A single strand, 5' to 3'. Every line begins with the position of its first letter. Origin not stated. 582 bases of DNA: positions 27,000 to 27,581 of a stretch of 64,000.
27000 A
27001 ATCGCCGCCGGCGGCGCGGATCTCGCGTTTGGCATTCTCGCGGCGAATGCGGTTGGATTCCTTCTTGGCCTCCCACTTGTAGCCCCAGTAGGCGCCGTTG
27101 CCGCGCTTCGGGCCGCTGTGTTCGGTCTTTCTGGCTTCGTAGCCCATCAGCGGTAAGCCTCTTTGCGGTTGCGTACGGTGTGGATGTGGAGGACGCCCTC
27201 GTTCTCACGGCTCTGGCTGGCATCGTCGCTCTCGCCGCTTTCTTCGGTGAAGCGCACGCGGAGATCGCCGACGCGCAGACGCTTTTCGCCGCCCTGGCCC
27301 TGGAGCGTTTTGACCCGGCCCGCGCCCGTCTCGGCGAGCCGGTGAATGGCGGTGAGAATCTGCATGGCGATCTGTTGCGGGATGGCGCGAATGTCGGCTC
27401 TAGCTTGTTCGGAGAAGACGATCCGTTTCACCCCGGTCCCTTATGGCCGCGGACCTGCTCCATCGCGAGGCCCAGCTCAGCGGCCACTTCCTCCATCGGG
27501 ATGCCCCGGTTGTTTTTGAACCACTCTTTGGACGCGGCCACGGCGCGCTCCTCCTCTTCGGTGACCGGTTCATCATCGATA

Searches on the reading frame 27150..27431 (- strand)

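Call 88: search_protein_families(library=pfam, proteins=[window:27150-27431:-], max_evalue=0.1)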
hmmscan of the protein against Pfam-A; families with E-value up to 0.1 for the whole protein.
window:27150-27431:- (94 aa): 1 family
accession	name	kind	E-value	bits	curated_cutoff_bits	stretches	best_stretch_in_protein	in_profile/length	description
PF05016.21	ParE_toxin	-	0.00014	22.8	23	1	4-92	1-88/89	ParE toxin of type II toxin-antitoxin system, parDE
